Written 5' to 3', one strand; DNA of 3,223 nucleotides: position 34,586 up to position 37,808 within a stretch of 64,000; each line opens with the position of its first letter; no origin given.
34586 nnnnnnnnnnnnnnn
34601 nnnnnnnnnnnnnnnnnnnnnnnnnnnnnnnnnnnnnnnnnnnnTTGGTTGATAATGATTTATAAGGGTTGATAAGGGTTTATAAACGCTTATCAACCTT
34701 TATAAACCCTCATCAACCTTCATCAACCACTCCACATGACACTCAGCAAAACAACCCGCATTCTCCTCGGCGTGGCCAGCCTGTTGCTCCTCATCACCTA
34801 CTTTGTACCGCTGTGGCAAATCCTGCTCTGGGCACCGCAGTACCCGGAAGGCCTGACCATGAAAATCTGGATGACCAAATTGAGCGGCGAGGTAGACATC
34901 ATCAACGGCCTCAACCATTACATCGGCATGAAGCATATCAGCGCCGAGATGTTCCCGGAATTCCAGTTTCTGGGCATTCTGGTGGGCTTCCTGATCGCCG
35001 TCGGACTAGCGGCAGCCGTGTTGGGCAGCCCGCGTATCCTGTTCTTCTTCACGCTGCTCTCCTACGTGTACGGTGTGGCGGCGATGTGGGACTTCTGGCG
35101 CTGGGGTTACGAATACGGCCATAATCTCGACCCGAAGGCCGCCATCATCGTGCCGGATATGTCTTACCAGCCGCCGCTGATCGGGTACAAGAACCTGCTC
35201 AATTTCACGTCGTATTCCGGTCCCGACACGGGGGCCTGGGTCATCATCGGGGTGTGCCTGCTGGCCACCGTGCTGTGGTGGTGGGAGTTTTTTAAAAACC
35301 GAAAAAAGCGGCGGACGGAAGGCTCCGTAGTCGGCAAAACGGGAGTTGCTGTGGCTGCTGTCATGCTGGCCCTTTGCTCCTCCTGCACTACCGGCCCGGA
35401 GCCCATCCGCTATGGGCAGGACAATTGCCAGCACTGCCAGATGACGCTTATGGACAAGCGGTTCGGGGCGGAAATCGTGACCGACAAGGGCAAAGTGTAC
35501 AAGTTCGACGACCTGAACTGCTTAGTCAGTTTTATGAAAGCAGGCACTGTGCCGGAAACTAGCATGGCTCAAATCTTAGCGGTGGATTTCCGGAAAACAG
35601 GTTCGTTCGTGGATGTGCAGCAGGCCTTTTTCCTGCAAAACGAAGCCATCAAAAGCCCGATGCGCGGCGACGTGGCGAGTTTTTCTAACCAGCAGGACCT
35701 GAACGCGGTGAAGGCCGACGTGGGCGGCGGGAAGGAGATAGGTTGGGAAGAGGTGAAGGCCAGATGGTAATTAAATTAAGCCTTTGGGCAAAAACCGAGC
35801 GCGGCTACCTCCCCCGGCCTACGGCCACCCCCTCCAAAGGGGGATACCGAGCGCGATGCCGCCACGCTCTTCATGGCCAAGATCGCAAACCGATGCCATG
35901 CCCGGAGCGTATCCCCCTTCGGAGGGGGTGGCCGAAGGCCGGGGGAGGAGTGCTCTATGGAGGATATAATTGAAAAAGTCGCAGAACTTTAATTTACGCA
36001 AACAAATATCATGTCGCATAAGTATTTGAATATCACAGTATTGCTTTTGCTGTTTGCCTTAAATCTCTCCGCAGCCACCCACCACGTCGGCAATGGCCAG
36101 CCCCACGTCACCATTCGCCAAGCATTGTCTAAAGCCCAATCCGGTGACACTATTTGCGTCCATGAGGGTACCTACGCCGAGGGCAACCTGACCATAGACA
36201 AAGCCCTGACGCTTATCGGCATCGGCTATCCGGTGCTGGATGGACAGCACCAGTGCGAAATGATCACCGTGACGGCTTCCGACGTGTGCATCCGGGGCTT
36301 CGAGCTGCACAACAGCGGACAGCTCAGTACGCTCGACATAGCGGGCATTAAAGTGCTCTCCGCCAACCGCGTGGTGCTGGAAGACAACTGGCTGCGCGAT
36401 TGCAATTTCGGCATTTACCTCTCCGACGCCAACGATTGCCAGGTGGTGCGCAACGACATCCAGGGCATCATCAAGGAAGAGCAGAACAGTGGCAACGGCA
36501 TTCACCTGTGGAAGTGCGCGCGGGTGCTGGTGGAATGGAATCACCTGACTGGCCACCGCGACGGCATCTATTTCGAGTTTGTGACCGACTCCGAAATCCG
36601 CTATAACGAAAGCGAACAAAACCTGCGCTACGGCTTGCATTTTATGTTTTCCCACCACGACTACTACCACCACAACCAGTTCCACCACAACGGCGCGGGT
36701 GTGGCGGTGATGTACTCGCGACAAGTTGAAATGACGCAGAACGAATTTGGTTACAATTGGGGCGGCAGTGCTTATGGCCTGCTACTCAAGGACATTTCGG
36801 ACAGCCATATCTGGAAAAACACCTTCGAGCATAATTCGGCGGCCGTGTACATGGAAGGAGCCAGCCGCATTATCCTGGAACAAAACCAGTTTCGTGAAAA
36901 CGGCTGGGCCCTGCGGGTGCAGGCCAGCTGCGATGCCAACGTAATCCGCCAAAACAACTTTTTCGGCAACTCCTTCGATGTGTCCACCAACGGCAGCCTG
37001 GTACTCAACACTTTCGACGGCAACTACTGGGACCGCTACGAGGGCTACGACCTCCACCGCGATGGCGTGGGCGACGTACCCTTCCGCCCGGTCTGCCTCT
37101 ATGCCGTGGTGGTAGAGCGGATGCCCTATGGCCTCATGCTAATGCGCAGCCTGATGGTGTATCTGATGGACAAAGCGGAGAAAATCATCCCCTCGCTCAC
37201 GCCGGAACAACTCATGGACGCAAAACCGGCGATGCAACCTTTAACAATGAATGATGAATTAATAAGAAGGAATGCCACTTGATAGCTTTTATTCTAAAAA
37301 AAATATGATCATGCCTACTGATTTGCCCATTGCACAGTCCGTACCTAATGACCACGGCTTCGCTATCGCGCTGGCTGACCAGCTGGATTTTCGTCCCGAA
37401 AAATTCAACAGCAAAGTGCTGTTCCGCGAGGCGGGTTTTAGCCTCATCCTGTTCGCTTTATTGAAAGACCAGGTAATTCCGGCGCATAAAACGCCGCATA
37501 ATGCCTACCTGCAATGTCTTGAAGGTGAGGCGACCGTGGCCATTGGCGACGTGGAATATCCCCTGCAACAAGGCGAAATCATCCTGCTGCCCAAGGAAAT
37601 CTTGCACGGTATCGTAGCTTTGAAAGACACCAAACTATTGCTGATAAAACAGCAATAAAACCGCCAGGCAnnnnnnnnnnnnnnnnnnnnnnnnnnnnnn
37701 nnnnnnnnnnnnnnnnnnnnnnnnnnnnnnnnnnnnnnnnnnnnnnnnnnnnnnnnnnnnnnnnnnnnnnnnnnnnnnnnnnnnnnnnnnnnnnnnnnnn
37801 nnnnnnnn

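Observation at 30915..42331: Complete Sec-type (clade II) nos locus with a non-canonical accessory set and two flanking regulators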

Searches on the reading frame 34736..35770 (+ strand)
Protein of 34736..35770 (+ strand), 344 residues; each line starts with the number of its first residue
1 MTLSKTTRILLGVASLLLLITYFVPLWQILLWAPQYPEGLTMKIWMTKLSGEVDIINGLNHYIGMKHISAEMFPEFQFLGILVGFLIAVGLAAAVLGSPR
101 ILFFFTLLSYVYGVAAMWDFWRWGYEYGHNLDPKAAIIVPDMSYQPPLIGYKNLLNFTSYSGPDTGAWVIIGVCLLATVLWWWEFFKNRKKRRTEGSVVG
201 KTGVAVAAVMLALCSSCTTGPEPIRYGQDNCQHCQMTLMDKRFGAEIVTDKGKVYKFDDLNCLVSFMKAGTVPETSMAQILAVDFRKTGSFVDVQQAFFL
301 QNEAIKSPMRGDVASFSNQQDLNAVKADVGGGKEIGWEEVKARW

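Call 3: search_protein_families(library=pfam, proteins=[window:34736-35770:+], max_evalue=0.01)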
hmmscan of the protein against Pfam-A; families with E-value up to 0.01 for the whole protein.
window:34736-35770:+ (344 aa): 1 family
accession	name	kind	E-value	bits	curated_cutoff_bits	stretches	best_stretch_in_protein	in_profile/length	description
PF05573.18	NosL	-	1.3e-09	39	24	1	228-342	7-128/131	NosL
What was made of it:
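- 34736..35770 (+): NosB-NosL fusion: polytopic NosB at about residues 1-220, then an internal lipobox-like LALCSSC, then the NosL Cu-chaperone domain. Pfam NosL 39 bits against a cut-off of 24 (call 3).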

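Call 5: search_protein_families(library=ncbifam, proteins=[window:34736-35770:+], max_evalue=0.01)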
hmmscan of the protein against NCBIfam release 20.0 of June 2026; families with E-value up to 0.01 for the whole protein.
window:34736-35770:+ (344 aa): 0 families

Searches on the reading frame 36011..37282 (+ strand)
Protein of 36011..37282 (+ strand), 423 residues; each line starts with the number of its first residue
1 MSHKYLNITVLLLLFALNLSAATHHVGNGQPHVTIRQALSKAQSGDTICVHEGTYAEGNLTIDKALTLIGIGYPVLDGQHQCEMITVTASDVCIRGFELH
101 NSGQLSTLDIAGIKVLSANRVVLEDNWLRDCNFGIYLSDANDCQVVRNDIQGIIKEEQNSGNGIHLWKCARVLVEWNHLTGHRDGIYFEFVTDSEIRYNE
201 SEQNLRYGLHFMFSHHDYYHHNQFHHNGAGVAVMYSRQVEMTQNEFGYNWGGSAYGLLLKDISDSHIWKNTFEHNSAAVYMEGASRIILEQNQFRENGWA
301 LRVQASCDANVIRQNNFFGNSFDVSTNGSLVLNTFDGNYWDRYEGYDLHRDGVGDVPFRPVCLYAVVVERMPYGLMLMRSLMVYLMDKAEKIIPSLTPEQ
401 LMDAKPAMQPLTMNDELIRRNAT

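Call 3: search_protein_families(library=pfam, proteins=[window:36011-37282:+], max_evalue=0.01)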
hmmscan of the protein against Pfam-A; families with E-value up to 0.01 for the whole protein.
window:36011-37282:+ (423 aa): 3 families
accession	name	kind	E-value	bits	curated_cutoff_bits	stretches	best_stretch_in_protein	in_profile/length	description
PF05048.19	NosD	-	4.2e-35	121.5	23.6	2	159-345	14-212/212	Periplasmic copper-binding protein (NosD)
PF13229.12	Beta_helix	-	5.8e-33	114.2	25.9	3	162-317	1-158/158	Right handed beta helix region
PF07602.17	DUF1565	-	2.2e-05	24.4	20.3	0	28-57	11-40/257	Protein of unknown function (DUF1565)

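Call 5: search_protein_families(library=ncbifam, proteins=[window:36011-37282:+], max_evalue=0.01)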
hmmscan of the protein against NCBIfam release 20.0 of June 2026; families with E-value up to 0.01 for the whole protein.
window:36011-37282:+ (423 aa): 4 families
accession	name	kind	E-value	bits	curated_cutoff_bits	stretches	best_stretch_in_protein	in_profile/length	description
TIGR04247.1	NosD_copper_fam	subfamily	6.1e-126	420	300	1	35-409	1-377/377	nitrous oxide reductase family maturation protein NosD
TIGR03804.1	para_beta_helix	repeat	6.6e-16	57.7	19.45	2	112-151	1-40/44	parallel beta-helix repeat protein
TIGR03805.1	beta_helix_1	subfamily_domain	3.3e-09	36.2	141.5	1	35-234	1-180/314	parallel beta-helix domain-containing protein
NF047854.1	LIC10774_subfam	equivalog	6.9e-06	25.2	380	0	29-57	77-105/358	LIC10774/LIC10365 family surface protein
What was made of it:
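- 36011..37282 (+): NosD, a periplasmic beta-helix maturation protein. TIGR04247 420 bits against 300 (call 5).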

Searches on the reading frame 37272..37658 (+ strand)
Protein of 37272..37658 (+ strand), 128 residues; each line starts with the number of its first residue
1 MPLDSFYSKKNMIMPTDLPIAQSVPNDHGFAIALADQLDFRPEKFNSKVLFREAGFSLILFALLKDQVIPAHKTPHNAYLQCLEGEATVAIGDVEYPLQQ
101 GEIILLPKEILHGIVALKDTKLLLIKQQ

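Call 3: search_protein_families(library=pfam, proteins=[window:37272-37658:+], max_evalue=0.01)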
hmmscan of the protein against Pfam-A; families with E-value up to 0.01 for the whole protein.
window:37272-37658:+ (128 aa): 3 families
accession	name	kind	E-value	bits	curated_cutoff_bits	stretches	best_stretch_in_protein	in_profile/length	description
PF07883.17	Cupin_2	-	2e-08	34.3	27.2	1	63-123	5-65/70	Cupin domain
PF02311.25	AraC_binding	-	2.3e-05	24.6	21.1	1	66-116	13-63/135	AraC-like ligand binding domain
PF21621.3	MPI_cupin_dom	-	0.00062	20.1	27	1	78-109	31-62/79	Mannose-6-phosphate isomerase, cupin domain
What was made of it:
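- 37272..37658 (+): Small cytoplasmic cupin. Its true start is probably 37305-37311. Optional accessory gene. Cupin_2 34.3 bits (call 3).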

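Call 5: search_protein_families(library=ncbifam, proteins=[window:37272-37658:+], max_evalue=0.01)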
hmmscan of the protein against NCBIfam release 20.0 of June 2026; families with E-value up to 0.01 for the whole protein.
window:37272-37658:+ (128 aa): 0 families

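Call 24: find_homologous_proteins(query=window:37272-37658:+, max_evalue=0.00001)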
Query window:37272-37658:+ (128 aa): 33 proteins with E <= 0.00001 among 43 candidates.
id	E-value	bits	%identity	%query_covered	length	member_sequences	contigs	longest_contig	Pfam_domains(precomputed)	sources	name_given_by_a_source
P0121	1.2e-77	276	100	100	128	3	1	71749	PF07883.18,PF02311.26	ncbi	-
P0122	3.9e-58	213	88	90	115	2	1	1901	PF07883.18,PF02311.26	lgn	-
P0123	2.7e-54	201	83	90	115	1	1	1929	PF07883.18,PF02311.26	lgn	-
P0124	2.0e-53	198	83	90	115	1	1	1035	PF07883.18,PF02311.26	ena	-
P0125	1.3e-51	192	80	80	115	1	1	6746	PF07883.18,PF02311.26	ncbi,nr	ncbi:MAG: cupin domain-containing protein [Saprospiraceae bacterium]|nr:cupin domain-containing prot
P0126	5.1e-50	187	75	80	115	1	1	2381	PF07883.18,PF02311.26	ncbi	ncbi:MAG: cupin domain-containing protein [Saprospiraceae bacterium]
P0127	1.4e-49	185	70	98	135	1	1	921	PF07883.18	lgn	-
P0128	1.2e-46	176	75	89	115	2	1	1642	PF07883.18,PF02311.26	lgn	-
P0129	9.8e-45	170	73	90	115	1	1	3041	PF07883.18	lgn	-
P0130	1.5e-44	169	71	91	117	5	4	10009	PF07883.18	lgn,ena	-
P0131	9.5e-44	167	71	90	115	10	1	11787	PF07883.18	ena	-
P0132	2.4e-42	162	72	91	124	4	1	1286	PF07883.18,PF02311.26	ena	-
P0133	3.7e-41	158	77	80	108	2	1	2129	PF07883.18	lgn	-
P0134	1.1e-40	157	67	91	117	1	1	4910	PF07883.18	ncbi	-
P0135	1.8e-40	156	76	70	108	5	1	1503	PF07883.18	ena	-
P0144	4.4e-37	145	68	78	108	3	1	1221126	PF07883.18,PF02311.26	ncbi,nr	ncbi:MAG: cupin domain-containing protein [Saprospiraceae bacterium]|nr:cupin domain-containing prot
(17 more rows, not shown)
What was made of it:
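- Checked: The cupin probably starts at an internal ATG near 37305-37311, because homologues are 108-117 aa (call 24).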

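Call 25: find_encoding_contigs(protein=P0144, flank=10000, max_places=3)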
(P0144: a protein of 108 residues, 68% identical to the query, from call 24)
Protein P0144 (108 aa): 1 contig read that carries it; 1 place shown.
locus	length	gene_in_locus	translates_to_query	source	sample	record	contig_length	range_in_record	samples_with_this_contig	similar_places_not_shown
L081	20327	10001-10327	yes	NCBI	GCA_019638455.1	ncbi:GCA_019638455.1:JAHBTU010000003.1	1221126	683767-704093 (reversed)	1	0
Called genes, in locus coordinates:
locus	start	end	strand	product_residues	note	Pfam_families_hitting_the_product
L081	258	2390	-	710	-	PF00115:COX1, PF02433:FixO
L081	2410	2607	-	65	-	PF03597:FixS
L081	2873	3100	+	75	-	-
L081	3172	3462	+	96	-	-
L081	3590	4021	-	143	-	PF02082:Rrf2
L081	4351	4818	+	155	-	PF13442:Cytochrome_CBB3 (weak), PF00034:Cytochrom_C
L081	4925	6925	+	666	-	PF18764:nos_propeller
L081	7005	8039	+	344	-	PF05573:NosL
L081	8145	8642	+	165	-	PF14376:Haem_bd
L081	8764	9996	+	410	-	PF22842:Pel9A-like_beta_helix (weak), PF13229:Beta_helix, PF05048:NosD, PF13229:Beta_helix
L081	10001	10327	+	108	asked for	PF02311:AraC_binding (weak), PF07883:Cupin_2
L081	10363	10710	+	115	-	PF24709:DUF7670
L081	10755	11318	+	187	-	PF02469:Fasciclin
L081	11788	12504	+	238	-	PF00005:ABC_tran, PF13304:AAA_21 (weak)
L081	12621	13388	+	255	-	PF12679:ABC2_membrane_2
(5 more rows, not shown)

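Call 26: find_encoding_contigs(protein=P0131, flank=10000, max_places=3)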
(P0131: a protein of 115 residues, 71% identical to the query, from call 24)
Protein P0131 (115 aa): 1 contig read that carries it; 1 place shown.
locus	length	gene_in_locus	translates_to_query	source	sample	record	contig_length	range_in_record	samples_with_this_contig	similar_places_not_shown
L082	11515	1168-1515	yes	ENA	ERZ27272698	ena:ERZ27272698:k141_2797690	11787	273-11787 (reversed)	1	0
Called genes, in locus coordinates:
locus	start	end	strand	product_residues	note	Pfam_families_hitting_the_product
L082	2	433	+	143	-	?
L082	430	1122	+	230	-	PF13386:DsbD_2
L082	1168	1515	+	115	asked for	PF07883:Cupin_2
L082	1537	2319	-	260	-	-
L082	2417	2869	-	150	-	PF02566:OsmC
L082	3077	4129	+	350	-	PF01594:AI-2E_transport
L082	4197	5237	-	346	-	PF00072:Response_reg, PF00027:cNMP_binding, PF13545:HTH_Crp_2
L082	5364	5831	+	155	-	PF00571:CBS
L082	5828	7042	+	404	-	PF13192:Thioredoxin_3, PF00582:Usp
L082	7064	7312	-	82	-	-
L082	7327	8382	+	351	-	PF04041:Glyco_hydro_130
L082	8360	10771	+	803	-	PF13439:Glyco_transf_4 (weak), PF00534:Glycos_transf_1, PF13692:Glyco_trans_1_4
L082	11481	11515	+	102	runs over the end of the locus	?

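Call 27: find_encoding_contigs(protein=P0130, flank=10000, max_places=3)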
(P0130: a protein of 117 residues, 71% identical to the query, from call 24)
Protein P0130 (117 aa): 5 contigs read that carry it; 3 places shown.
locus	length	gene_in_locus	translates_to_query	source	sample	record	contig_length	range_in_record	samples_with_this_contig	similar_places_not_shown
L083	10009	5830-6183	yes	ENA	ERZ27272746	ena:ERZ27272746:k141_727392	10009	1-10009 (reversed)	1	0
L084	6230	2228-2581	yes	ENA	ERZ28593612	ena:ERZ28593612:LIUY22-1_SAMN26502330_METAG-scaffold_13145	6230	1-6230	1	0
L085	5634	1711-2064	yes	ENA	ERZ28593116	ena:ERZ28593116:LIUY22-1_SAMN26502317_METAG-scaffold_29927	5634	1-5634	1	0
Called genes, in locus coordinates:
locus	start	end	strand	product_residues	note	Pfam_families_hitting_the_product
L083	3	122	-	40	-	?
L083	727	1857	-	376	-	PF00561:Abhydrolase_1, PF12146:Hydrolase_4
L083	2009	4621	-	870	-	PF00690:Cation_ATPase_N (weak), PF00122:E1-E2_ATPase, PF00702:Hydrolase, PF13246:Cation_ATPase (weak), PF00689:Cation_ATPase_C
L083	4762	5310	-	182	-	-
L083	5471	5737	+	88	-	-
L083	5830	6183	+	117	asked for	PF07883:Cupin_2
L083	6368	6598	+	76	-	PF00005:ABC_tran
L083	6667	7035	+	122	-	-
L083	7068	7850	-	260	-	-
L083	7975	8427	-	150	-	PF02566:OsmC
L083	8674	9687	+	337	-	PF01594:AI-2E_transport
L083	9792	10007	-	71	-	?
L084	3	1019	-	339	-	?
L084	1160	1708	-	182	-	-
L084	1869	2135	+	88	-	-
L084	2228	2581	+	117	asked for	PF07883:Cupin_2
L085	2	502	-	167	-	?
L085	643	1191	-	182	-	-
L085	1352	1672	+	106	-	-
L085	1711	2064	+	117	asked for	PF07883:Cupin_2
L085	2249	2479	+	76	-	PF00005:ABC_tran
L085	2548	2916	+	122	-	-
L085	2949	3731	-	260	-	-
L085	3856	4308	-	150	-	PF02566:OsmC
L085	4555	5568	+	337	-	PF01594:AI-2E_transport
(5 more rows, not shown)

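Call 58: search_solved_structures(query=window:37305-37658:+, max_evalue=0.1, show_alignments=2)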
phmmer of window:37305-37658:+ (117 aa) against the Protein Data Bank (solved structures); distinct sequences matched with E-value up to 0.1: 13.
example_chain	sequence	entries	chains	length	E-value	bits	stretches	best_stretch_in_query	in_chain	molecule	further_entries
3rns_A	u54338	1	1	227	3.3e-10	43.7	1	19-114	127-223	Cupin 2 conserved barrel domain protein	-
1yhf_A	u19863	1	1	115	1.1e-07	35.5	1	16-114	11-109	hypothetical protein SPy1581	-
5j4g_A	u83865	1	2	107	7.6e-06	29.6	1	32-112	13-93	Uncharacterized protein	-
5j4f_A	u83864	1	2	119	8.7e-06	29.4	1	32-111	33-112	Uncharacterized protein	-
3fjs_A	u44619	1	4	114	1e-05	29.2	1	34-113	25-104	uncharacterized protein with RmlC-like cupin fold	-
2q30_A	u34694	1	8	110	2.4e-05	28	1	23-113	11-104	Uncharacterized protein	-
7zvy_G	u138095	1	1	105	0.0008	23.1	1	67-111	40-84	Cupin_2 domain-containing protein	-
7zvy_E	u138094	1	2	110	0.00087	23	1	67-111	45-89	Cupin_2 domain-containing protein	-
7zvy_B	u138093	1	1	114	0.00095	22.9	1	67-111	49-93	Cupin_2 domain-containing protein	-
7zvy_A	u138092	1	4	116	0.00099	22.8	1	67-111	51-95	Cupin_2 domain-containing protein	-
1v70_A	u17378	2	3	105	0.0087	19.8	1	29-106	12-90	probable antibiotics synthesis protein | hypothetical protein TTHA0104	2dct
3d82_A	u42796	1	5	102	0.021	18.5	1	61-115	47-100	Cupin 2, conserved barrel domain protein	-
4mv2_A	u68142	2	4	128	0.059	17.1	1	63-104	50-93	plu4264 | plu4264 protein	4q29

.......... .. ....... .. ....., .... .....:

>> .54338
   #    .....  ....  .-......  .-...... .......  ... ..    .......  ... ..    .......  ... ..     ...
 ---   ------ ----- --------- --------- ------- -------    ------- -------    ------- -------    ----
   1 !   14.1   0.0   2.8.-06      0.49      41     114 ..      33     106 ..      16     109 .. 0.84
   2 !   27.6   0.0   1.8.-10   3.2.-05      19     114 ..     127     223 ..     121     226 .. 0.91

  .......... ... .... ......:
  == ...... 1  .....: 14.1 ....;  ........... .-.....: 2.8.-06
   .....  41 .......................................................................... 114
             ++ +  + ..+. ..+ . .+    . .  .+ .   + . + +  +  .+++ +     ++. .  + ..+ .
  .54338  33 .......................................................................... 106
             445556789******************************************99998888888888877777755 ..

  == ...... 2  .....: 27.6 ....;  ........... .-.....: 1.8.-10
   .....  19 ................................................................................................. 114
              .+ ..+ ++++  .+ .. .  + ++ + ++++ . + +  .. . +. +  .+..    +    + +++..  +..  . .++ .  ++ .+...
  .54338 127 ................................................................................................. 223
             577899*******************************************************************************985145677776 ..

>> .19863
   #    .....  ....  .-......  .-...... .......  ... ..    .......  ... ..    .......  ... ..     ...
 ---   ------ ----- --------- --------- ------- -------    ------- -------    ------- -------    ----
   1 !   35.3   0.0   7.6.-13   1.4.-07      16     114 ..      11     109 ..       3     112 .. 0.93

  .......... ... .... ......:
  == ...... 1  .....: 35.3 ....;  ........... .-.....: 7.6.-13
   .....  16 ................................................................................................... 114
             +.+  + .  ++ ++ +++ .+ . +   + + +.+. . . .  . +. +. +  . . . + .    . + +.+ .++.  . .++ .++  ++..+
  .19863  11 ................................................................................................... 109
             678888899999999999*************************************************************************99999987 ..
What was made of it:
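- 37272..37658 (+): Solved relatives are all uncharacterised (call 58).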
